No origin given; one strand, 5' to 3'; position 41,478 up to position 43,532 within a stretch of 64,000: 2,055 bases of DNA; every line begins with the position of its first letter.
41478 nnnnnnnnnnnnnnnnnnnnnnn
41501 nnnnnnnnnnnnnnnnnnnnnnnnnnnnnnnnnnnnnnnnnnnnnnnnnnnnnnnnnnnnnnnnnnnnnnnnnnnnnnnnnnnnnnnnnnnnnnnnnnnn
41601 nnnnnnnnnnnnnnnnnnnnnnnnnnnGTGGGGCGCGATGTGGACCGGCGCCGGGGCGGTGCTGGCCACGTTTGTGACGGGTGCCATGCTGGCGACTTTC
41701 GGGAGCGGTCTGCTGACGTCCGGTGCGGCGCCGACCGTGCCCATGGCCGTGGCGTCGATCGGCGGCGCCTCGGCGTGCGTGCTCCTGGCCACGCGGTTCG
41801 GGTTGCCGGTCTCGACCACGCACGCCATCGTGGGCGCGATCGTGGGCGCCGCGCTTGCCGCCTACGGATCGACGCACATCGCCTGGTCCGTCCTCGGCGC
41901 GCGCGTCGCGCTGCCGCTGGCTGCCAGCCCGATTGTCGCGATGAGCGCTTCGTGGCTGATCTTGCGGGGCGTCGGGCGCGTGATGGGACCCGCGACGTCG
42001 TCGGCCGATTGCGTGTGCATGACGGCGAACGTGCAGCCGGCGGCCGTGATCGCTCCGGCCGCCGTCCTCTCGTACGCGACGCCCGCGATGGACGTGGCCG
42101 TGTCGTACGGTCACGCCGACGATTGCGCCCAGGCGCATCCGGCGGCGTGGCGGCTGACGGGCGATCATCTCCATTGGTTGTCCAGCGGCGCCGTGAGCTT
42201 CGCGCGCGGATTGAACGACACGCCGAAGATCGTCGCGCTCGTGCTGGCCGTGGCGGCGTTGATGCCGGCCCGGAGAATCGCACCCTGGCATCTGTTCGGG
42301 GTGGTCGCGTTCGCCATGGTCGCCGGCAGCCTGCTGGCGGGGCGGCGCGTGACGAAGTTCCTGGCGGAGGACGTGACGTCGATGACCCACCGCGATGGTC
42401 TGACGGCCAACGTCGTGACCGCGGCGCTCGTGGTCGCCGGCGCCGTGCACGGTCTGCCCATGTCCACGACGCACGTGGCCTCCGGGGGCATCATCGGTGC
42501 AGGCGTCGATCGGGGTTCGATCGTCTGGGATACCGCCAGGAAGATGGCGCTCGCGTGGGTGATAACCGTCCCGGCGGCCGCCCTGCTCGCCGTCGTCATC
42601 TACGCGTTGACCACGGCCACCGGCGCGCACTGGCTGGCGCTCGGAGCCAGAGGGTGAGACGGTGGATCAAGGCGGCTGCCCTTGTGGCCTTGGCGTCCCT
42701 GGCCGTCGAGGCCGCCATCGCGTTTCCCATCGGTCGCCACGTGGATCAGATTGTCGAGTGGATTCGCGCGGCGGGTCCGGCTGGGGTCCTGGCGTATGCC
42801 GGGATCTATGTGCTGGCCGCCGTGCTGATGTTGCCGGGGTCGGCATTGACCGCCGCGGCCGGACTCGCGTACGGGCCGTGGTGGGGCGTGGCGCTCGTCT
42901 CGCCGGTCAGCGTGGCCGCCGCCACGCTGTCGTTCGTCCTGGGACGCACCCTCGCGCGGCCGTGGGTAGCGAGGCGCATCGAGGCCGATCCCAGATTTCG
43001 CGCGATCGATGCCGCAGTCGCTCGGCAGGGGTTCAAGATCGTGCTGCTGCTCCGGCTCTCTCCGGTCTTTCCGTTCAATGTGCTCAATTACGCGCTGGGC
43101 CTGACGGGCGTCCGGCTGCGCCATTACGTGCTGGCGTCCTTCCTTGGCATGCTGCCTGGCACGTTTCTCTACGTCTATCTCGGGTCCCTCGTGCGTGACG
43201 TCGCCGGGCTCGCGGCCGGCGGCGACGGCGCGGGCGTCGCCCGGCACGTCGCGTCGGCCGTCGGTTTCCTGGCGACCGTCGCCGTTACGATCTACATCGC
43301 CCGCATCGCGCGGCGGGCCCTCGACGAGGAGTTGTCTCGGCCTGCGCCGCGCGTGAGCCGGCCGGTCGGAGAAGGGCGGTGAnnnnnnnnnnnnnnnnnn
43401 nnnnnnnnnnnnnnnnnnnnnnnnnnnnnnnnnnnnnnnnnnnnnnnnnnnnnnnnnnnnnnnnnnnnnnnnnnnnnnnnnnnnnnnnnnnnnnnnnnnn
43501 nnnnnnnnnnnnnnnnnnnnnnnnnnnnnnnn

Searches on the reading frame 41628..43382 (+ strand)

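Call 15: search_protein_families(library=pfam, proteins=[window:41628-43382:+], max_evalue=0.001)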
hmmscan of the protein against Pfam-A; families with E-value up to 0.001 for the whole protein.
window:41628-43382:+ (584 aa): 1 family
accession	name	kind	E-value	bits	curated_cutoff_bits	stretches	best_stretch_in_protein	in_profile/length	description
PF09335.16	VTT_dom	-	2.5e-28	99.4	33.9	1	402-520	1-122/123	VTT domain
